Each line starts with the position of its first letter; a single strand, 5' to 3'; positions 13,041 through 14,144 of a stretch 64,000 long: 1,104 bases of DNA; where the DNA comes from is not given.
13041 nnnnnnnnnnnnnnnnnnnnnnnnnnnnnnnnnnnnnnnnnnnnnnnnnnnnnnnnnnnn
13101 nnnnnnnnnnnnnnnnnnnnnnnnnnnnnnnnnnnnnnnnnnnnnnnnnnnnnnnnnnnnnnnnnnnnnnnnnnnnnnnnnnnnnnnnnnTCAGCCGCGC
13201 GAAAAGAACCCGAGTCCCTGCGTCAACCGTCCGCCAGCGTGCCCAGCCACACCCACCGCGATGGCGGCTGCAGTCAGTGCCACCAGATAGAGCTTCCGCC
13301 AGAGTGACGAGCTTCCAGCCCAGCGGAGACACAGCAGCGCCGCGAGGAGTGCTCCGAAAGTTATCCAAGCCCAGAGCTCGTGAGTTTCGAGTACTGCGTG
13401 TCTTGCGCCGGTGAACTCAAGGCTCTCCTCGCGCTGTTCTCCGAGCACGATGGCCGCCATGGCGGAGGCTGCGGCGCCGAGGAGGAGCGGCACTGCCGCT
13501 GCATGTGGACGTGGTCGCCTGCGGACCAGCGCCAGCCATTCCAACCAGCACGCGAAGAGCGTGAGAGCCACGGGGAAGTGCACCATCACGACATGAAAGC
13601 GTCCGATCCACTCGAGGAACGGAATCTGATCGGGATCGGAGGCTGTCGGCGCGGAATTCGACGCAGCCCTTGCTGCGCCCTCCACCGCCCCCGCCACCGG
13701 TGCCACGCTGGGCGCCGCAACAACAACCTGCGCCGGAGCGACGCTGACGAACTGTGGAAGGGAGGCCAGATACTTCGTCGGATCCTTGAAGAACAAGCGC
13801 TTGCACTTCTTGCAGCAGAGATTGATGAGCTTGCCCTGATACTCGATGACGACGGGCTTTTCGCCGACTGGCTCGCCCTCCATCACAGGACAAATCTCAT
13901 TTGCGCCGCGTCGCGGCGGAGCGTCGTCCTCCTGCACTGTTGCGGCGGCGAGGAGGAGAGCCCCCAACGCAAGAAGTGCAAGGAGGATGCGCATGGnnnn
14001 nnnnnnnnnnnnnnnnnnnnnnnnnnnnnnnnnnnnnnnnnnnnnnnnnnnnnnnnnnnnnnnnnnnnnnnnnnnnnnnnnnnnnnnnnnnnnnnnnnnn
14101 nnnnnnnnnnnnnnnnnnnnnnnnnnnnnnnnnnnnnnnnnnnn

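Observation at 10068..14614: Putative metal-uptake operon: two proteins built from cysteine-rich YHS-like repeats upstream of a TonB-dependent receptor, with a convergent TonB gene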

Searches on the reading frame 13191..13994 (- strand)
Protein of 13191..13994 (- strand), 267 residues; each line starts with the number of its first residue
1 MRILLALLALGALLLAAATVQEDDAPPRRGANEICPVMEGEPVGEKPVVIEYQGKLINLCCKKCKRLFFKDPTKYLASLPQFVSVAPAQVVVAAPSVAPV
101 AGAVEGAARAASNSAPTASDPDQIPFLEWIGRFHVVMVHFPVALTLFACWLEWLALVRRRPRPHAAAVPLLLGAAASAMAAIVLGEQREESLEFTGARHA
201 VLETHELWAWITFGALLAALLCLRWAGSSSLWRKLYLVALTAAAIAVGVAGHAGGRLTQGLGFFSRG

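Call 4: search_protein_families(library=pfam, proteins=[window:13191-13994:-], max_evalue=1)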
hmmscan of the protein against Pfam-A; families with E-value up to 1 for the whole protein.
window:13191-13994:- (267 aa): 3 families
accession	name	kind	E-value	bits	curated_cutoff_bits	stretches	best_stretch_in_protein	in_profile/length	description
PF09990.14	DUF2231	-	1.1e-07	32.4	26.4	1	133-259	4-131/139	Predicted membrane protein (DUF2231)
PF04945.19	YHS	-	0.00016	22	30.3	1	40-76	7-44/47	YHS domain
PF13567.11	DUF4131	-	0.025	14.7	31.6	0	138-186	10-52/165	Domain of unknown function (DUF4131)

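Call 5: search_protein_families(library=ncbifam, proteins=[window:13191-13994:-], max_evalue=0.1)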
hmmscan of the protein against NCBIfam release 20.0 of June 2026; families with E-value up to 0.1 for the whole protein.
window:13191-13994:- (267 aa): 0 families

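Call 8: find_homologous_proteins(query=window:13191-13994:-, max_evalue=0.001)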
Query window:13191-13994:- (267 aa): 9 proteins with E <= 0.001 among 8000 candidates.
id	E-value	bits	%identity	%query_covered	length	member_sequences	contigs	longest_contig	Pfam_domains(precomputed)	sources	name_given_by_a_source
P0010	1.0e-169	581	100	100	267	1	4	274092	PF09990.15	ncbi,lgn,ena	-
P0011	3.3e-128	445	77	100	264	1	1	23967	PF09990.15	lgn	-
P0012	7.9e-106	372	66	100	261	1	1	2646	PF09990.15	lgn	-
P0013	2.9e-89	317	61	92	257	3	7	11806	PF09990.15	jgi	jgi:uncharacterized membrane protein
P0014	4.8e-60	221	51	90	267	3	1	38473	PF04945.20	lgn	-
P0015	1.3e-57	213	50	88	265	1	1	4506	-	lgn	-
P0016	8.9e-55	204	48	92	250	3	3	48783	PF09990.15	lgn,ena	-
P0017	5.5e-24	103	34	86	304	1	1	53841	PF09990.15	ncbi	-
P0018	1.2e-14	73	32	87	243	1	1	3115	PF04945.20,PF09990.15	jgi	jgi:uncharacterized membrane protein/YHS domain-containing protein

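Call 11: find_encoding_contigs(protein=P0017, flank=8000, max_places=2)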
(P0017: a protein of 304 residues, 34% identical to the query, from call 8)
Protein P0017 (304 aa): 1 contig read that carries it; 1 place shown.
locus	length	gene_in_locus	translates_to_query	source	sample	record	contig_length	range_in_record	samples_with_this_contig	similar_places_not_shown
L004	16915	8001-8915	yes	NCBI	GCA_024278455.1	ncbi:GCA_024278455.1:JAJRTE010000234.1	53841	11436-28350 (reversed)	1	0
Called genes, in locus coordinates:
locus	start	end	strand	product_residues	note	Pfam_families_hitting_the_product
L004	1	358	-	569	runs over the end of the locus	PF11104:PilM_2, PF14450:FtsA (faint)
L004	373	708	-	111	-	-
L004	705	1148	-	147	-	-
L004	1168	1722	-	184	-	PF07638:Sigma70_ECF, PF04542:Sigma70_r2, PF08281:Sigma70_r4_2, PF04545:Sigma70_r4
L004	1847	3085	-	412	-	PF00926:DHBP_synthase, PF00925:GTP_cyclohydro2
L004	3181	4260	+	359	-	PF00512:HisKA, PF02518:HATPase_c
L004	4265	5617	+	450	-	PF00072:Response_reg, PF00158:Sigma54_activat, PF14532:Sigma54_activ_2, PF07728:AAA_5, PF25601:AAA_lid_14, PF02954:HTH_8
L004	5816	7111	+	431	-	PF00884:Sulfatase, PF01663:Phosphodiest (weak), PF16347:SGSH_C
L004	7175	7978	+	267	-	PF03976:PPK2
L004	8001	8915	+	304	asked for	PF09990:DUF2231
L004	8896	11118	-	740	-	PF00403:HMA, PF00122:E1-E2_ATPase, PF00702:Hydrolase, PF08282:Hydrolase_3 (faint)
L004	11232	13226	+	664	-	PF11896:GlgE_dom_N_S, PF00128:Alpha-amylase, PF21702:GLGE_C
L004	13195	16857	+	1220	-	PF02446:Glyco_hydro_77, PF02922:CBM_48, PF00128:Alpha-amylase (weak), PF02806:Alpha-amylase_C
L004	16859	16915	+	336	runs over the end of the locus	PF01113:DapB_N (weak), PF01408:GFO_IDH_MocA, PF22725:GFO_IDH_MocA_C3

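Call 12: find_encoding_contigs(protein=P0016, flank=8000, max_places=2)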
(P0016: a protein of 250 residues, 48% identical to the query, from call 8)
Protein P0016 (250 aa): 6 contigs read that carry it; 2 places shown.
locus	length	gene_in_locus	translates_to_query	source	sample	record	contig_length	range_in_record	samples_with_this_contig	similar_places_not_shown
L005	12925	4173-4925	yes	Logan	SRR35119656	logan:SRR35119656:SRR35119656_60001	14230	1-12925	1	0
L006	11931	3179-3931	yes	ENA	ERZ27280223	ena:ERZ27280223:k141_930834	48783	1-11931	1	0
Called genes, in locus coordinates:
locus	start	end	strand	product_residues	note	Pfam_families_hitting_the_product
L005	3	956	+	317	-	?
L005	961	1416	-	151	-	PF00583:Acetyltransf_1 (weak), PF13673:Acetyltransf_10, PF13508:Acetyltransf_7 (weak)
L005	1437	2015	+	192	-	PF06439:3keto-disac_hyd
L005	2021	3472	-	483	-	-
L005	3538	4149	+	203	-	PF04945:YHS (faint)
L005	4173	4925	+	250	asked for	PF09990:DUF2231 (weak)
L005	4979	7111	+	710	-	PF07715:Plug, PF00593:TonB_dep_Rec_b-barrel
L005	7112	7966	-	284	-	PF03544:TonB_C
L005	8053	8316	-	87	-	PF01649:Ribosomal_S20p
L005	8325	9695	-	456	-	PF13174:TPR_6 (faint), PF13176:TPR_7 (faint), PF13414:TPR_11 (faint), PF13424:TPR_12 (faint), PF13428:TPR_14 (faint), PF13432:TPR_16 (faint), PF00515:TPR_1, PF07719:TPR_2 (weak), +4 more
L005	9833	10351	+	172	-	PF01327:Pep_deformylase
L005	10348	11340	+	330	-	PF06574:FAD_syn, PF01687:Flavokinase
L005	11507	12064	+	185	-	PF03938:OmpH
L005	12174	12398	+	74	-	PF01197:Ribosomal_L31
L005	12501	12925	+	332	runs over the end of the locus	PF03462:PCRF, PF00472:RF-1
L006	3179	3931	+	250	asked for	PF09990:DUF2231 (weak)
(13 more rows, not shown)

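Call 13: find_encoding_contigs(protein=P0014, flank=8000, max_places=2)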
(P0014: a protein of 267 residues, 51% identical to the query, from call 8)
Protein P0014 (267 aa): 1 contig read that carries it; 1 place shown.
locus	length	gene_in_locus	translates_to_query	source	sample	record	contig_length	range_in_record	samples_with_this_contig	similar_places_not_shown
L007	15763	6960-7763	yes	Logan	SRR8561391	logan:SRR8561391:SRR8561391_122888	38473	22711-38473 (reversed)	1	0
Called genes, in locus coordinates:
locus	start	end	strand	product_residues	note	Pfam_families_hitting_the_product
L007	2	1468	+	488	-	?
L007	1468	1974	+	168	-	PF25919:BSH_CusB (faint), PF25973:BSH_CzcB (faint), PF00364:Biotin_lipoyl, PF25984:BSH_YknX (weak)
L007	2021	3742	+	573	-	PF00139:Lectin_legB, PF18483:Lectin_L-type_dom, PF01833:TIG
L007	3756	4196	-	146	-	PF13673:Acetyltransf_10, PF00583:Acetyltransf_1 (weak)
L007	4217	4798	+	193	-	PF06439:3keto-disac_hyd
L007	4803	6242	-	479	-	PF05875:Ceramidase (weak)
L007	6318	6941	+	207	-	PF04945:YHS (faint), PF24273:TRASH_HVO_1752_C (faint)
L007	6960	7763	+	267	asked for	PF04945:YHS (weak)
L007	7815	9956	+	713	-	PF07715:Plug, PF00593:TonB_dep_Rec_b-barrel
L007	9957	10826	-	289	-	PF03544:TonB_C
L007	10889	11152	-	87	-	PF01649:Ribosomal_S20p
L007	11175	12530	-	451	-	PF07719:TPR_2 (faint), PF13174:TPR_6 (faint), PF13176:TPR_7 (faint), PF13414:TPR_11 (faint), PF13424:TPR_12 (faint), PF13428:TPR_14 (faint), PF13432:TPR_16 (faint), PF00515:TPR_1 (weak), +3 more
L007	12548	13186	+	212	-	PF01327:Pep_deformylase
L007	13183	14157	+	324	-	PF06574:FAD_syn, PF01687:Flavokinase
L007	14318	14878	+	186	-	PF03938:OmpH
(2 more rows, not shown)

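Call 15: find_encoding_contigs(protein=P0018, flank=8000, max_places=2)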
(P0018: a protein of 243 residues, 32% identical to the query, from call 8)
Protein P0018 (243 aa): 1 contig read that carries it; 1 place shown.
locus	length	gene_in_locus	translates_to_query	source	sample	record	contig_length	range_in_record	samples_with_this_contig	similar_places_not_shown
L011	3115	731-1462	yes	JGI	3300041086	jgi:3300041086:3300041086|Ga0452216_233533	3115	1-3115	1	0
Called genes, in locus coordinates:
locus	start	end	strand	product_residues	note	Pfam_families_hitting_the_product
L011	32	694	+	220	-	PF00158:Sigma54_activat, PF14532:Sigma54_activ_2, PF25601:AAA_lid_14, PF02954:HTH_8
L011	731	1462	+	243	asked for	PF04945:YHS, PF09990:DUF2231 (weak)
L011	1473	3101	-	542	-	PF08282:Hydrolase_3 (faint), PF00122:E1-E2_ATPase, PF00702:Hydrolase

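Call 18: search_protein_families(library=pfam, proteins=[P0017, P0018], max_evalue=0.01)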
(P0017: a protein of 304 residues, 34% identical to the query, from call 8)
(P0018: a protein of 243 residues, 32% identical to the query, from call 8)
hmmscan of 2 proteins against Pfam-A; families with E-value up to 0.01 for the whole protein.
P0017 (304 aa): 2 families
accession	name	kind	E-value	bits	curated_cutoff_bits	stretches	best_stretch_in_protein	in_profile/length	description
PF09990.14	DUF2231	-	3.1e-14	53.6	26.4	1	159-287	4-130/139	Predicted membrane protein (DUF2231)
PF04945.19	YHS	-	0.00029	21.2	30.3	1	102-128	19-45/47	YHS domain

P0018 (243 aa): 2 families
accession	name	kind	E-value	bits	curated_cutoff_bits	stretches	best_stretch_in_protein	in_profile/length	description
PF04945.19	YHS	-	6.7e-08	32.9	30.3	1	45-71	18-44/47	YHS domain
PF09990.14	DUF2231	-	6.7e-07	29.9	26.4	1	102-232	4-131/139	Predicted membrane protein (DUF2231)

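Call 25: search_protein_families(library=pfam, proteins=[L004:8896-11118:-], max_evalue=0.0001)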
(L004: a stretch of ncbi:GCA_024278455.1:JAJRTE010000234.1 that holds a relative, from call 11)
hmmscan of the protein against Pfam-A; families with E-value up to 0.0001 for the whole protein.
L004:8896-11118:- (740 aa): 4 families
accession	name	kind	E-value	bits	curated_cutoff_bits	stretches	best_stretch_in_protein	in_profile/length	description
PF00122.25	E1-E2_ATPase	-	6.4e-58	195.7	28.1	1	236-413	3-180/181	E1-E2 ATPase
PF00702.32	Hydrolase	-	1.8e-32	113.7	26.4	1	432-647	3-191/191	haloacid dehalogenase-like hydrolase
PF00403.32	HMA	-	1.3e-12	48.4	24.8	1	16-54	3-41/62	Heavy-metal-associated domain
PF08282.18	Hydrolase_3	-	2.3e-06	28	20.9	0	627-678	203-254/255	haloacid dehalogenase-like hydrolase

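Call 26: search_protein_families(library=ncbifam, proteins=[L004:8896-11118:-, L011:1476-3113:-], max_evalue=1e-20)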
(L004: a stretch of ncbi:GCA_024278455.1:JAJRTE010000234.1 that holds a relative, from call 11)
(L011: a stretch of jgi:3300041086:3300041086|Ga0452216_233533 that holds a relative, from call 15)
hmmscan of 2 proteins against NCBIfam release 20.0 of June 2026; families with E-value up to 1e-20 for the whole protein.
L004:8896-11118:- (740 aa): 18 families
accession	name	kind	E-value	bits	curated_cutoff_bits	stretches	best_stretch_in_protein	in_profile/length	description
TIGR01525.1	ATPase-IB_hvy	subfamily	1e-183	612.2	346.25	1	168-735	1-560/560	heavy metal translocating P-type ATPase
NF007952.0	PRK10671.1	equivalog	1.4e-171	572.6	1316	1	15-735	107-831/838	copper-exporting P-type ATPase CopA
TIGR01511.1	ATPase-IB1_Cu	subfamily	7e-169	563.2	397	1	150-736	2-542/542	copper-translocating P-type ATPase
NF008262.1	PRK11033.1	equivalog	1.9e-124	416.7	1005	1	16-735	46-727/731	zinc/cadmium/mercury/lead-transporting ATPase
TIGR01512.1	ATPase-IB2_Cd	subfamily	8.7e-122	407.3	313.5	2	193-521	10-305/494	cadmium family heavy metal-translocating P-type ATPase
NF033775.1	P_type_ZntA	exception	9.1e-110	368.1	1240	1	16-735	53-728/732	Zn(II)/Cd(II)/Pb(II) translocating P-type ATPase ZntA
TIGR01494.1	ATPase_P-type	subfamily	1.7e-90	303.8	62.3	1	206-717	1-470/478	HAD-IC family P-type ATPase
TIGR01497.1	kdpB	equivalog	3.4e-57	194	527.9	1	183-688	45-569/675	potassium-transporting ATPase subunit KdpB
TIGR01647.1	ATPase-IIIA_H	equivalog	1e-54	186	615.5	1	200-487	54-345/755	plasma-membrane proton-efflux P-type ATPase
NF010609.0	PRK14010.1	equivalog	2.8e-44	151.4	1323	1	200-688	64-564/673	K(+)-transporting ATPase subunit B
TIGR01517.1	ATPase-IIB_Ca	equivalog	7.1e-43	146.9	507.05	1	238-460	156-390/882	calcium-translocating P-type ATPase, PMCA-type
TIGR01522.1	ATPase-IIA2_Ca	equivalog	8e-37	126.5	798.3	0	222-453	101-342/854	calcium-transporting P-type ATPase, PMR1-type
TIGR01657.1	P-ATPase-V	hypoth_equivalog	9.8e-33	112.8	618.25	0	202-297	194-290/1055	ATP13A2 family polyamine export P-type ATPase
TIGR01116.1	ATPase-IIA1_Ca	equivalog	2e-31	108.9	703.4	0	556-689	457-605/799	calcium-translocating P-type ATPase, SERCA-type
TIGR01524.1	ATPase-IIIB_Mg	equivalog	3.3e-29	101.3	610.75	0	202-472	89-378/867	magnesium-translocating P-type ATPase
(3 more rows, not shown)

L011:1476-3113:- (546 aa): 18 families
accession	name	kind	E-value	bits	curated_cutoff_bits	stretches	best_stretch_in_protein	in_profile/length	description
TIGR01525.1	ATPase-IB_hvy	subfamily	9.7e-186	618.9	346.25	1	3-540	21-560/560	heavy metal translocating P-type ATPase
TIGR01511.1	ATPase-IB1_Cu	subfamily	1.2e-158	529.4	397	1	2-541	45-542/542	copper-translocating P-type ATPase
NF007952.0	PRK10671.1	equivalog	4.1e-141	471.8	1316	1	3-540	293-831/838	copper-exporting P-type ATPase CopA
TIGR01512.1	ATPase-IB2_Cd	subfamily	5.9e-128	427.7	313.5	2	2-329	20-308/494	cadmium family heavy metal-translocating P-type ATPase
NF008262.1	PRK11033.1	equivalog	4.7e-112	375.8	1005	1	2-540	197-727/731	zinc/cadmium/mercury/lead-transporting ATPase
NF033775.1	P_type_ZntA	exception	5.9e-102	342.2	1240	1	1-540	201-728/732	Zn(II)/Cd(II)/Pb(II) translocating P-type ATPase ZntA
TIGR01494.1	ATPase_P-type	subfamily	4.4e-94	315.6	62.3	1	5-522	1-470/478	HAD-IC family P-type ATPase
TIGR01647.1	ATPase-IIIA_H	equivalog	3.3e-59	200.8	615.5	1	7-272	62-324/755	plasma-membrane proton-efflux P-type ATPase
TIGR01497.1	kdpB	equivalog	3.3e-54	184.1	527.9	1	7-490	74-566/675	potassium-transporting ATPase subunit KdpB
NF010609.0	PRK14010.1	equivalog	6e-49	166.8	1323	1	6-481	71-552/673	K(+)-transporting ATPase subunit B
TIGR01522.1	ATPase-IIA2_Ca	equivalog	1.5e-46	158.7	798.3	1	23-249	103-339/854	calcium-transporting P-type ATPase, PMR1-type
TIGR01517.1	ATPase-IIB_Ca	equivalog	1.3e-42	146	507.05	1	41-243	160-374/882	calcium-translocating P-type ATPase, PMCA-type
TIGR01116.1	ATPase-IIA1_Ca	equivalog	1.5e-40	139.1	703.4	1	362-486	458-597/799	calcium-translocating P-type ATPase, SERCA-type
TIGR01106.1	ATPase-IIC_X-K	subfamily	7.2e-33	113.5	946.1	0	13-246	121-361/997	Na,H/K antiporter P-type ATPase subunit alpha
TIGR01523.1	ATPase-IID_K-Na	equivalog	1.7e-31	108.7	645.05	0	425-508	684-768/997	potassium/sodium efflux P-type ATPase, fungal-type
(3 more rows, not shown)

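Call 41: predict_structure(alignment_id=A2)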
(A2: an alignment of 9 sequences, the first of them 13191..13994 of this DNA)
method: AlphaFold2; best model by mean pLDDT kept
length: 267 residues; sequences in the alignment: 9
mean_pLDDT: 72.5   pTM: 0.54
mean pLDDT of the five models: 72.5, 72.4, 71.5, 68.9, 67.1
residues with pLDDT >= 90: 60; 70-90: 115; 50-70: 42; < 50: 50
segments of 3 or more residues with pLDDT < 50: 21-25, 84-123, 264-267
pLDDT, mean of each block of 10 residues (from residue 1): 66 67 51 81 79 81 82 81 48 32 34 35 58 70 93 90 90 93 78 66 86 95 89 93 93 75 47
secondary structure, 60 per line:
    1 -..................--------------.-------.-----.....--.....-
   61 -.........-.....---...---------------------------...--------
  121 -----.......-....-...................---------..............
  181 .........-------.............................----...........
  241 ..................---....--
elements in order: H2-19 E48-52 E55-59 H62-70 H72-76 H126-132 H134-137 H139-157 H167-189 H197-225 H230-258 H262-265

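Call 46: fold_search(model_id=the predicted structure, library=pdb)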
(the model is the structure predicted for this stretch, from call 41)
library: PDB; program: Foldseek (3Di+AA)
matches with E <= 10: 350; with E <= 0.001: 0
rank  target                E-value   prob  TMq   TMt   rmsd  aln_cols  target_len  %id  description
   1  3t6g_D                2.6e-01  0.99  0.38  0.69   3.6       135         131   10  Structure of the complex between NSP3 (SHEP1) and p130Cas (released 2011-11-23)
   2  6s3b_B                2.6e-01  0.99  0.36  0.65   4.6       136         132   10  Ligand binding domain of the P. putida receptor PcaY_PP in complex with benzoate (released 2020-10-21)
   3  7x8v_A                2.6e-01  0.97  0.32  0.42   6.9       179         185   12  Cooperative regulation of PBI1 and MAPKs controls WRKY45 transcription factor in rice immunity (released 2022-04-06)
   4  3t6g_B                2.9e-01  0.99  0.37  0.65   4.3       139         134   11  Structure of the complex between NSP3 (SHEP1) and p130Cas (released 2011-11-23)
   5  7x8v_E                3.3e-01  0.69  0.26  0.34   8.1       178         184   12  Cooperative regulation of PBI1 and MAPKs controls WRKY45 transcription factor in rice immunity (released 2022-04-06)
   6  2kvp_MODEL_1_A        3.5e-01  1.00  0.36  0.56   4.1       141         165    8  Solution Structure of the R10 Domain of Talin (released 2010-05-05)
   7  1jmw                  3.5e-01  0.84  0.31  0.47   6.2       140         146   13  Propagating Conformational Changes Over Long (And Short) Distances (released 2001-08-15)
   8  5w93_A                3.7e-01  0.99  0.36  0.65   4.2       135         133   10  p130Cas complex with paxillin LD1 (released 2017-09-06)
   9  6xz3                  3.7e-01  0.97  0.31  0.58   4.7       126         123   13  Crystal structure of TLNRD1 4-helix bundle (released 2020-05-27)
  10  5xsj_L                4.0e-01  0.92  0.30  0.54   5.2       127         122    6  XylFII-LytSN complex (released 2017-08-02)
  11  7jro_c                4.0e-01  0.84  0.28  0.28   7.3       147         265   18  Plant Mitochondrial complex IV from Vigna radiata (released 2021-01-20)
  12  8c8q_C                4.5e-01  0.92  0.31  0.31   5.2       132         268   13  Cytochrome c oxidase from Schizosaccharomyces pombe (released 2023-03-01)
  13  7au3_C                5.4e-01  0.99  0.37  0.37   3.7       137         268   10  Cytochrome c oxidase structure in F-state (released 2021-12-01)
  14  8qqk_C                5.7e-01  0.96  0.34  0.43   4.5       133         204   13  Cryo-EM structure of E. coli cytochrome bo3 quinol oxidase assembled in peptidiscs (released 2024-04-24)
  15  6s18_B                6.0e-01  0.96  0.35  0.62   5.5       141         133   13  Ligand binding domain of the P. putida receptor PcaY_PP in complex with glycerol (released 2020-10-21)
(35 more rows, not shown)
